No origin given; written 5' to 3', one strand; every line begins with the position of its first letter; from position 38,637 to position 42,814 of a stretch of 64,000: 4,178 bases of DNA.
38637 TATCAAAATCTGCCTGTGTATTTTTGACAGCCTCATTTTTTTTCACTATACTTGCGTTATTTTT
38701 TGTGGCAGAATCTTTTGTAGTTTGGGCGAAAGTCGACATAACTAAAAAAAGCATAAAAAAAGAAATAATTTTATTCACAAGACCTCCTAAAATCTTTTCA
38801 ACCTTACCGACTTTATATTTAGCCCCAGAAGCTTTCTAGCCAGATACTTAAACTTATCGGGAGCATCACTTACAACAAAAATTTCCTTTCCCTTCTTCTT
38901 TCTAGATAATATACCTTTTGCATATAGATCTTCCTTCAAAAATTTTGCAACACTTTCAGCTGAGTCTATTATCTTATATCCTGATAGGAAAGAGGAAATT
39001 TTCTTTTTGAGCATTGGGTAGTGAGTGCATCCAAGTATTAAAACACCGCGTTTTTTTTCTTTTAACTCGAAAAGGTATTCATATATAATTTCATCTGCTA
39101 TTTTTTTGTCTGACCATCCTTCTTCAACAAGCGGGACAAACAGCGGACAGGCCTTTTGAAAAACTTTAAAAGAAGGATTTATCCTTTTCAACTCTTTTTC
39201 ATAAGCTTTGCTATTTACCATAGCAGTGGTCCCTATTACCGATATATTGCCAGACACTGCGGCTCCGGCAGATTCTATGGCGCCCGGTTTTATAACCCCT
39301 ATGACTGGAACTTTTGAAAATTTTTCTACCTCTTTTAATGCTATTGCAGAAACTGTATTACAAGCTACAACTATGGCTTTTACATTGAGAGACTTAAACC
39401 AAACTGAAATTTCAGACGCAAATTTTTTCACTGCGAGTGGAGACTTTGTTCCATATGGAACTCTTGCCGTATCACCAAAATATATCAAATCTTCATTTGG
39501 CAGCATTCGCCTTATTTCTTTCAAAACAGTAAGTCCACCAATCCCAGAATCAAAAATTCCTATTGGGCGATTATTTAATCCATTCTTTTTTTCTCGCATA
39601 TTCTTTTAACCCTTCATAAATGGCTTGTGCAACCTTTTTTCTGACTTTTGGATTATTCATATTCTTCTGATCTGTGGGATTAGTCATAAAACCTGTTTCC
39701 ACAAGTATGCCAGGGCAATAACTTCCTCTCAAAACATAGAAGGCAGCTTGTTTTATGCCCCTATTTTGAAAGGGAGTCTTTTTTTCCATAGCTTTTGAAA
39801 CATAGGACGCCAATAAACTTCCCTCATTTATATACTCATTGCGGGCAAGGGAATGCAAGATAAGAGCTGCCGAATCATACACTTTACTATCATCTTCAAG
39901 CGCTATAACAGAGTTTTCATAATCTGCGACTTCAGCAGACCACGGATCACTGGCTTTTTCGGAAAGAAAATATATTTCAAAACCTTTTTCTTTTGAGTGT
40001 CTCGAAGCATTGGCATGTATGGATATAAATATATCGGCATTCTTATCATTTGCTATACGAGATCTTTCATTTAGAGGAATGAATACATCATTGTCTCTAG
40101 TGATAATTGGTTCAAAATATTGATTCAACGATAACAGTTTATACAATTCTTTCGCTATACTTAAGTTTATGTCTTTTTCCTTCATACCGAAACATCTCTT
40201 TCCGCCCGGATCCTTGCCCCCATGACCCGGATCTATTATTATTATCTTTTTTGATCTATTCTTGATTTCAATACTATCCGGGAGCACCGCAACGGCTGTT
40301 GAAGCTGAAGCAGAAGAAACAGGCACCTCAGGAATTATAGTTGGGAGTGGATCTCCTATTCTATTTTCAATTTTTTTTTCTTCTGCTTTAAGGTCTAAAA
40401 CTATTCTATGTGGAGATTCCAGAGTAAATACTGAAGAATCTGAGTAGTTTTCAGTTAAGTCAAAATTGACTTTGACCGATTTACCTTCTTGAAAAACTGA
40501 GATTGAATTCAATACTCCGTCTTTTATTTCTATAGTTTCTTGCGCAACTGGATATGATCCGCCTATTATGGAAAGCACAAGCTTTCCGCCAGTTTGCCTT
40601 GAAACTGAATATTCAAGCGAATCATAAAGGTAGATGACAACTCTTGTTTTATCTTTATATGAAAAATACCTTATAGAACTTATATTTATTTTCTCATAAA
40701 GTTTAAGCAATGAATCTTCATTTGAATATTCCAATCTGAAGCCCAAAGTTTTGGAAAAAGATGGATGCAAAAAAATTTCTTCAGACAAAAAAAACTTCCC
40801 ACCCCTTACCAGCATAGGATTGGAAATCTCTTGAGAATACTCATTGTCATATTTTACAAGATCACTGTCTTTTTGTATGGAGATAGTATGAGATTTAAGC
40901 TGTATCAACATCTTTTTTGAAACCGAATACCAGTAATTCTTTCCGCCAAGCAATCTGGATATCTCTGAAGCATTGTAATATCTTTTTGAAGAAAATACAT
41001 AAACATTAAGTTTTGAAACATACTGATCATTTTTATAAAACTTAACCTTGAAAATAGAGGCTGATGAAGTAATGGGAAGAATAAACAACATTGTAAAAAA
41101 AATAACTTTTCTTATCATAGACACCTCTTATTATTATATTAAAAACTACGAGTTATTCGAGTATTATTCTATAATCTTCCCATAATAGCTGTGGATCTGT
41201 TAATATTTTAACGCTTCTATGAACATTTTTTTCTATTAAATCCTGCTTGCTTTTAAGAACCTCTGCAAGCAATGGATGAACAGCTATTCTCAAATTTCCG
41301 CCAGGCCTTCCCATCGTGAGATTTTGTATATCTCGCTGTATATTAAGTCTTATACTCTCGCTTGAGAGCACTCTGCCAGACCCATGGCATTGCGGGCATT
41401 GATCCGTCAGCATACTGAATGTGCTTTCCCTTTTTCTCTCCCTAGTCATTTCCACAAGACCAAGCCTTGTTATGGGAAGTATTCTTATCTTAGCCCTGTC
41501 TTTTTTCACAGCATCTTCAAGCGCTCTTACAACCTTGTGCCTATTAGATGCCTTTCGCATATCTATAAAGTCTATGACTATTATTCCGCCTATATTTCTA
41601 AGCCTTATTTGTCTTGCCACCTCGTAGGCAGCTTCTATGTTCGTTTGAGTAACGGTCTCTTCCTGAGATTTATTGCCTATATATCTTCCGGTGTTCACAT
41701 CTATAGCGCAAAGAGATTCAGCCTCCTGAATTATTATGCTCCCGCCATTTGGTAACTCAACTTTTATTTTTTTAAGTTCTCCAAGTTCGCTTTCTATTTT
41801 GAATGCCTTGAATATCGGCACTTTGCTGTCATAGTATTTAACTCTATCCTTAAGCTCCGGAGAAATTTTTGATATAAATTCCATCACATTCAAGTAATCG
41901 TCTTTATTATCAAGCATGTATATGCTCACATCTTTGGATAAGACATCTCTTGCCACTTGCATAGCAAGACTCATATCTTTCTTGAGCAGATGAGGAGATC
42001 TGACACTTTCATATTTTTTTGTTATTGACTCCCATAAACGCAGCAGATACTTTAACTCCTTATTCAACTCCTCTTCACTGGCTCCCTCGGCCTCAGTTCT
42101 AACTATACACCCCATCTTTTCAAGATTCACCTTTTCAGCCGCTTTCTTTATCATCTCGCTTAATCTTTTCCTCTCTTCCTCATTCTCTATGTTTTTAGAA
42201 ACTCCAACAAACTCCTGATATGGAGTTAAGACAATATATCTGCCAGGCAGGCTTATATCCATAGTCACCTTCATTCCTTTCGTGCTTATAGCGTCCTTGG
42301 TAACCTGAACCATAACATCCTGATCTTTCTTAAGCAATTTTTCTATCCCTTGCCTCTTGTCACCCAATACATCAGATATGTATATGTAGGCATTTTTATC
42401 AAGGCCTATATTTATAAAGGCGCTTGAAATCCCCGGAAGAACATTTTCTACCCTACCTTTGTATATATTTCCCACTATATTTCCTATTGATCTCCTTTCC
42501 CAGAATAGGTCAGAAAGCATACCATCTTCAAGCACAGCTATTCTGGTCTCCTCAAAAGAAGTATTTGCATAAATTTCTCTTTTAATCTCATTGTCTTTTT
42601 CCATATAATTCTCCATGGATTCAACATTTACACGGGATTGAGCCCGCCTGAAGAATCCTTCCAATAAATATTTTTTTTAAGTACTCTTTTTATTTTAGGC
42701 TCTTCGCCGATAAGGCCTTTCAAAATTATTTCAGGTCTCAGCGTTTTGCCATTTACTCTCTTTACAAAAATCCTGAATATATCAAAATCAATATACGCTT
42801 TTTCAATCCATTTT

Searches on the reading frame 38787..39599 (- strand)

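Call 9: search_protein_families(library=ncbifam, proteins=[window:38787-39599:-], max_evalue=1e-10)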
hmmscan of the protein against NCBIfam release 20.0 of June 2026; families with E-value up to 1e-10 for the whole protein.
window:38787-39599:- (270 aa): 3 families
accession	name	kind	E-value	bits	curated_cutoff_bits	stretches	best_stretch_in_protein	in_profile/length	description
NF002035.0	PRK00865.1-3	equivalog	3.7e-72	243.1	328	1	9-266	2-264/267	glutamate racemase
TIGR00067.1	glut_race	equivalog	4.8e-70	235.8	146.65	1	13-257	1-248/251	glutamate racemase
NF002034.1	PRK00865.1-1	equivalog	1.5e-27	96.5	408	1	15-219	3-210/260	glutamate racemase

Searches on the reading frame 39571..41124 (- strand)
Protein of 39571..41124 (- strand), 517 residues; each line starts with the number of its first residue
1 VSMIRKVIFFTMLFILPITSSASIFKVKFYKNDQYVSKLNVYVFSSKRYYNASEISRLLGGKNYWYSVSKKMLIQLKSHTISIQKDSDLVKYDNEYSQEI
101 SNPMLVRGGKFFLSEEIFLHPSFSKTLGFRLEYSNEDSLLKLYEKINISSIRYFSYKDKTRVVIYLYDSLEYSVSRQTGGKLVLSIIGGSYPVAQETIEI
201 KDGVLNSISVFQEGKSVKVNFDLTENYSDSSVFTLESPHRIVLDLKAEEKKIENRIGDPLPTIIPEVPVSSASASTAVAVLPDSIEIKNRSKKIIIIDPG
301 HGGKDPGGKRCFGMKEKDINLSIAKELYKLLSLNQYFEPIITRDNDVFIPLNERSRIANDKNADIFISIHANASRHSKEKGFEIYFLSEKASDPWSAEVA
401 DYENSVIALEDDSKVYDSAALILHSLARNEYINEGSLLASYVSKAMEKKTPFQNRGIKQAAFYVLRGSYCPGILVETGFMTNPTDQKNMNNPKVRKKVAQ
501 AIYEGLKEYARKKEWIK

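Call 9: search_protein_families(library=ncbifam, proteins=[window:39571-41124:-], max_evalue=1e-10)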
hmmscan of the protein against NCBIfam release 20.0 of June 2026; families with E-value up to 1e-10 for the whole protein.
window:39571-41124:- (517 aa): 5 families
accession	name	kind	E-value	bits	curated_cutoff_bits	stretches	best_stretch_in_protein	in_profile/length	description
NF038267.1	amidase_AmiC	exception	4.3e-39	134.3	700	1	195-509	88-405/407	N-acetylmuramoyl-L-alanine amidase AmiC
NF007652.1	PRK10319.1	equivalog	1.5e-38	132.7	400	1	287-510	52-278/291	N-acetylmuramoyl-L-alanine amidase AmiA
NF007751.0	PRK10431.1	equivalog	2.7e-33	115.2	532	1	275-510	174-416/445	N-acetylmuramoyl-L-alanine amidase AmiB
TIGR02883.1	spore_cwlD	equivalog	1.2e-32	113.6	221.55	2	293-392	1-113/189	N-acetylmuramoyl-L-alanine amidase CwlD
NF038140.1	amidase_Rv3717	exception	2.7e-11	43.3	335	0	468-510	189-231/233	Rv3717 family N-acetylmuramoyl-L-alanine amidase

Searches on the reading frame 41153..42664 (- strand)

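Call 9: search_protein_families(library=ncbifam, proteins=[window:41153-42664:-], max_evalue=1e-10)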
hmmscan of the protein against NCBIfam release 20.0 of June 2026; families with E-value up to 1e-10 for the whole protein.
window:41153-42664:- (503 aa): 5 families
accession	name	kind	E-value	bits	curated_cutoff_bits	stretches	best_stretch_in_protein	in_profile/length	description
TIGR00757.1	RNaseEG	subfamily_domain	4.7e-137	457.3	325.95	1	39-444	1-415/415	Rne/Rng family ribonuclease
NF008689.0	PRK11712.1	equivalog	3e-122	408.6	594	1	30-498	4-484/489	ribonuclease G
NF052586.1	RnaseECyano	equivalog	6.4e-90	302.3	900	1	63-433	33-407/619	ribonuclease E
NF052588.1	RnaseEMycob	equivalog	4.1e-81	273.1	1400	1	37-437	336-751/945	ribonuclease E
NF008074.0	PRK10811.1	equivalog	1.6e-79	267.9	908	1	28-448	2-429/1068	ribonuclease E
